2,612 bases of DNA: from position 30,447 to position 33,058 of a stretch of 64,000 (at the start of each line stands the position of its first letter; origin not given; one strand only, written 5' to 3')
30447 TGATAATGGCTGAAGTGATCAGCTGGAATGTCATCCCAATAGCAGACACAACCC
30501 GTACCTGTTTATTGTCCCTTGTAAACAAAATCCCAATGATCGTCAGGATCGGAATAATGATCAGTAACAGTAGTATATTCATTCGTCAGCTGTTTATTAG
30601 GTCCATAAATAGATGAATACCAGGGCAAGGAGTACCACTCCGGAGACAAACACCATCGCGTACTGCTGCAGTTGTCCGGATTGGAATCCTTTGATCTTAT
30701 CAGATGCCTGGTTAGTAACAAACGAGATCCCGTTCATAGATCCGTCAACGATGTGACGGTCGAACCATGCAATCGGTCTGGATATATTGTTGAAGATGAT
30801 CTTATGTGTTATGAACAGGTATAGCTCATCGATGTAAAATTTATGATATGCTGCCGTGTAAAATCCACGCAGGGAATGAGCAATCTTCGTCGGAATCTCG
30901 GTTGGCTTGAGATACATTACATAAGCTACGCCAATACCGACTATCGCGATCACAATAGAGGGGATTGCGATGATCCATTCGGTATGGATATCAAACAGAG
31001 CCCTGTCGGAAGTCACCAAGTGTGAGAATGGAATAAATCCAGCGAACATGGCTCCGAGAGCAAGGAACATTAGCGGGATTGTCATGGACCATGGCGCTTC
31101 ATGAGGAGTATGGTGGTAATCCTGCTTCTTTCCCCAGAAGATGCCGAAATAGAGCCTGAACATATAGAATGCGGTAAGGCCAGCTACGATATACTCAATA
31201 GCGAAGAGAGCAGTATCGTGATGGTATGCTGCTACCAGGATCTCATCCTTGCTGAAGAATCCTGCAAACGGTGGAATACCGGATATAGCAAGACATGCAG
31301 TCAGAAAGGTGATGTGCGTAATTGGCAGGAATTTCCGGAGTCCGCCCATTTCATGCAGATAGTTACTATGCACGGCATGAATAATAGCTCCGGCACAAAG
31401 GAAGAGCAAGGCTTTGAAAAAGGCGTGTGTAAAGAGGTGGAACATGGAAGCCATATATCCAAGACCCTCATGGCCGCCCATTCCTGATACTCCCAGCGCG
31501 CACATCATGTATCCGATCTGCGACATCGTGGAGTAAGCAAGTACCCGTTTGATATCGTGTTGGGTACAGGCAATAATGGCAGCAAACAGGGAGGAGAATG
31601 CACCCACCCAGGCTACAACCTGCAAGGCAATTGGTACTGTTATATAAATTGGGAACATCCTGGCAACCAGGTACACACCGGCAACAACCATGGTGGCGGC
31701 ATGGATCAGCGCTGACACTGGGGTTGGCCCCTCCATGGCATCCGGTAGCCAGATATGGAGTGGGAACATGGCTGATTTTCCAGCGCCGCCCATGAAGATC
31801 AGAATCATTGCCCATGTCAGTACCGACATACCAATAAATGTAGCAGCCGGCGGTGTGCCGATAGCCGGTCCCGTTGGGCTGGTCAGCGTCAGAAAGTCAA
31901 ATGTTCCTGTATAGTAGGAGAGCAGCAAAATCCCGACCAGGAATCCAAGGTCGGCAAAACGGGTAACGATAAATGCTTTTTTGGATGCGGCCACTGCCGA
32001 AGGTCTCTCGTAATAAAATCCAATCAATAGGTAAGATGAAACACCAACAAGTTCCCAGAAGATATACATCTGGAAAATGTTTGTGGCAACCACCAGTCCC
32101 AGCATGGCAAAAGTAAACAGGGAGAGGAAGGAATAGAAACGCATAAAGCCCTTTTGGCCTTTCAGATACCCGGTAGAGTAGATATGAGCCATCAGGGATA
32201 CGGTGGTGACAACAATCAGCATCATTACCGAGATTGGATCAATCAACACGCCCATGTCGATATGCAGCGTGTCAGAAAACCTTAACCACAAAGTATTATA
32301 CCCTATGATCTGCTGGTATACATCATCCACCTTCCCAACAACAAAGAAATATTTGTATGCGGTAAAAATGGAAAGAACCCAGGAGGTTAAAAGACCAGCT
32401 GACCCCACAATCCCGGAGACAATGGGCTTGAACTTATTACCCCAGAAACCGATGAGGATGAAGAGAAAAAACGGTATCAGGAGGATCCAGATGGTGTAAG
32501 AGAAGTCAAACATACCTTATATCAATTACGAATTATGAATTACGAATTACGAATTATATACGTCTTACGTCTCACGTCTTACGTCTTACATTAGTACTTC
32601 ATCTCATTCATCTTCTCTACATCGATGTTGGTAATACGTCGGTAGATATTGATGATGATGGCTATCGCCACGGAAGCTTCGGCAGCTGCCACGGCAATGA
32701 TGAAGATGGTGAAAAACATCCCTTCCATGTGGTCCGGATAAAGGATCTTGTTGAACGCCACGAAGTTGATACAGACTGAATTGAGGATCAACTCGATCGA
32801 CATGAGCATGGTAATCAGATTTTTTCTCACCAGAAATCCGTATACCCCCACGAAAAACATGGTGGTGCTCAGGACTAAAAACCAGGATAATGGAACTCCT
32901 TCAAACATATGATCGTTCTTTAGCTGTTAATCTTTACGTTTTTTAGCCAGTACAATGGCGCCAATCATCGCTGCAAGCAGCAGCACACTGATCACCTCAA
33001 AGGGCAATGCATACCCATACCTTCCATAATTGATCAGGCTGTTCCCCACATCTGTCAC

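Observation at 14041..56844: Dense family of 7-nt and 8-nt tandem arrays, usually in pairs, filling operon spacers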

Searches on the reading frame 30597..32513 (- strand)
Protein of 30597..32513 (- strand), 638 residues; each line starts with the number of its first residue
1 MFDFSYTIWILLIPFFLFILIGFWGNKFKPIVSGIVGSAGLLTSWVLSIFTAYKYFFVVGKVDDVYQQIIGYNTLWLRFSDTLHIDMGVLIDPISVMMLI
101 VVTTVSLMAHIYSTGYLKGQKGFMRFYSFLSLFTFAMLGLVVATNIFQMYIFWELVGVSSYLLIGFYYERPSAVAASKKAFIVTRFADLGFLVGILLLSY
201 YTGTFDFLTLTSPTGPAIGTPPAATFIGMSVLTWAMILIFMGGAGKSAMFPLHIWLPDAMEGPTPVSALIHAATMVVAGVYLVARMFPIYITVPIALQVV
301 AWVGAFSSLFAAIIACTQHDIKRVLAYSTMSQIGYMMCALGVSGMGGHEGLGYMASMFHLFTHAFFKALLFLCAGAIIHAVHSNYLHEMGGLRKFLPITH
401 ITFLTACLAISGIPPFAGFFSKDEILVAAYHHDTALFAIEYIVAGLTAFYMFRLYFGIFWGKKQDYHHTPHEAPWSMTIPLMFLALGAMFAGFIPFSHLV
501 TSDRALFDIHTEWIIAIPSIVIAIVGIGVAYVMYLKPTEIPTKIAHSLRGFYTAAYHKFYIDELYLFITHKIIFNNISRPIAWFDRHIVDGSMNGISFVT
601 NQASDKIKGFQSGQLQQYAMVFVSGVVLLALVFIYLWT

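Call 6: search_protein_families(library=pfam, proteins=[window:30597-32513:-])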
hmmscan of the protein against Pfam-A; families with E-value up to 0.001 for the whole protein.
window:30597-32513:- (638 aa): 3 families
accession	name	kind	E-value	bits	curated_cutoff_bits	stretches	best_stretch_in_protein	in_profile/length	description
PF00361.26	Proton_antipo_M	-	2.5e-82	276.8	21.5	1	143-440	1-286/294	NADH:quinone oxidoreductase/Mrp antiporter, TM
PF00662.26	Proton_antipo_N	-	2.7e-17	62.9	24.5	1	76-127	1-51/51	NADH-Ubiquinone oxidoreductase (complex I), chain 5 N-terminus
PF01010.25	Proton_antipo_C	-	9.9e-07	29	26.8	0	462-522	85-165/243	NADH-dehyrogenase subunit F, TMs, (complex I) C-terminus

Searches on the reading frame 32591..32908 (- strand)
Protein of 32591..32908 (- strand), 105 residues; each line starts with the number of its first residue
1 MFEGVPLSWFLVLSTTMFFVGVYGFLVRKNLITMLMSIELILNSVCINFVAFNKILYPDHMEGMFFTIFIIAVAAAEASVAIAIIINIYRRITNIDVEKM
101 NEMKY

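Call 6: search_protein_families(library=pfam, proteins=[window:32591-32908:-])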
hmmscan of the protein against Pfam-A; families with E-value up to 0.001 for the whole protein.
window:32591-32908:- (105 aa): 1 family
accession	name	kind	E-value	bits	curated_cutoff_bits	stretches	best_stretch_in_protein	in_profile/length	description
PF00420.29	Oxidored_q2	-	7.9e-25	86.9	26.1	1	10-104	2-94/95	NADH-ubiquinone/plastoquinone oxidoreductase chain 4L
